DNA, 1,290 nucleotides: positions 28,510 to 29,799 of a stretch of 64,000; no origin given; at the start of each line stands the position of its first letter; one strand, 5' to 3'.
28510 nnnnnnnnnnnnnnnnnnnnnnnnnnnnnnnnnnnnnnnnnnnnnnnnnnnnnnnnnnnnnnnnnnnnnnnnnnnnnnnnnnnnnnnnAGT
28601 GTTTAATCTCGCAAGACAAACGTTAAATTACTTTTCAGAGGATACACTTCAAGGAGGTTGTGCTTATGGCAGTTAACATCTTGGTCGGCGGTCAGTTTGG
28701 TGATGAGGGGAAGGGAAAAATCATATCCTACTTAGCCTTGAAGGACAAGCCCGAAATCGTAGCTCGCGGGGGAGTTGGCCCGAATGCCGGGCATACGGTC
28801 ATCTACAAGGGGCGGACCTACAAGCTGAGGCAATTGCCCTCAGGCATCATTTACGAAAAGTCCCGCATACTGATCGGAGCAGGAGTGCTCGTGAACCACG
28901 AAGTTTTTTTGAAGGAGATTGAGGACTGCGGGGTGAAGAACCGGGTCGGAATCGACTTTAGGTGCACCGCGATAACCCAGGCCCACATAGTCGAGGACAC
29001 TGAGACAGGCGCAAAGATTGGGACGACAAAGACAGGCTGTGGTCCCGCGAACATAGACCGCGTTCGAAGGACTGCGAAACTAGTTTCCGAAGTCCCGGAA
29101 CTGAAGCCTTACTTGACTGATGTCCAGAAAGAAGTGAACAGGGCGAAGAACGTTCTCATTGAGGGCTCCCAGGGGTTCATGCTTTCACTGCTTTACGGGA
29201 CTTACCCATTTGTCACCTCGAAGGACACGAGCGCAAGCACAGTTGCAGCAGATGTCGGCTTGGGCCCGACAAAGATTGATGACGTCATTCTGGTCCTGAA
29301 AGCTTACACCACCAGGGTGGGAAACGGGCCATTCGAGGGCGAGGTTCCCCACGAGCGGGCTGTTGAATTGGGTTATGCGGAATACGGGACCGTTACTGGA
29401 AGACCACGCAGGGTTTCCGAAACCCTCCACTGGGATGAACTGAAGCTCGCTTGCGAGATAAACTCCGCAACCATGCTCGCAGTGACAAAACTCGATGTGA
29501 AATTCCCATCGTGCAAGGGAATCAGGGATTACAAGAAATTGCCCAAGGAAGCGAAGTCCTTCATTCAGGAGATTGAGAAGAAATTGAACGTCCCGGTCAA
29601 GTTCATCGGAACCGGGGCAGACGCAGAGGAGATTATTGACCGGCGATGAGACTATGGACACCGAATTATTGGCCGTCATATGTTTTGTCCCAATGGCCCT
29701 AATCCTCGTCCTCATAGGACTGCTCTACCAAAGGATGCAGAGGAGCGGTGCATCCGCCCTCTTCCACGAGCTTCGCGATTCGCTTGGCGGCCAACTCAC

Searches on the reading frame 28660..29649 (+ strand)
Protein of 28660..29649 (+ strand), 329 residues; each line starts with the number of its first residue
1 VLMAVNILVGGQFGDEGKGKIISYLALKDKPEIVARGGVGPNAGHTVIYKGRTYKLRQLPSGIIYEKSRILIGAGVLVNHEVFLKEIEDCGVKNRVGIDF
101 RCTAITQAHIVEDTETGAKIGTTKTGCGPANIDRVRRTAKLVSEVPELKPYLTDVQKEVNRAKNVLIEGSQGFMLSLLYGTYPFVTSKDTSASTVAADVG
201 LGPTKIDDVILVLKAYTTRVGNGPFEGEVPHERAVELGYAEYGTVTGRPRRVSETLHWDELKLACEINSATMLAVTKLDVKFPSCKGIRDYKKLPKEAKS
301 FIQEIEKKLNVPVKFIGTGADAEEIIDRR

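Call 56: search_protein_families(library=pfam, proteins=[window:28660-29649:+], max_evalue=0.0001)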
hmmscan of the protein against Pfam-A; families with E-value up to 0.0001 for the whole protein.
window:28660-29649:+ (329 aa): 1 family
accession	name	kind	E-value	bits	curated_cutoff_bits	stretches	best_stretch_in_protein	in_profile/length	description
PF00709.27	Adenylsucc_synt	-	6e-79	266.2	27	3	146-280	189-328/416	Adenylosuccinate synthetase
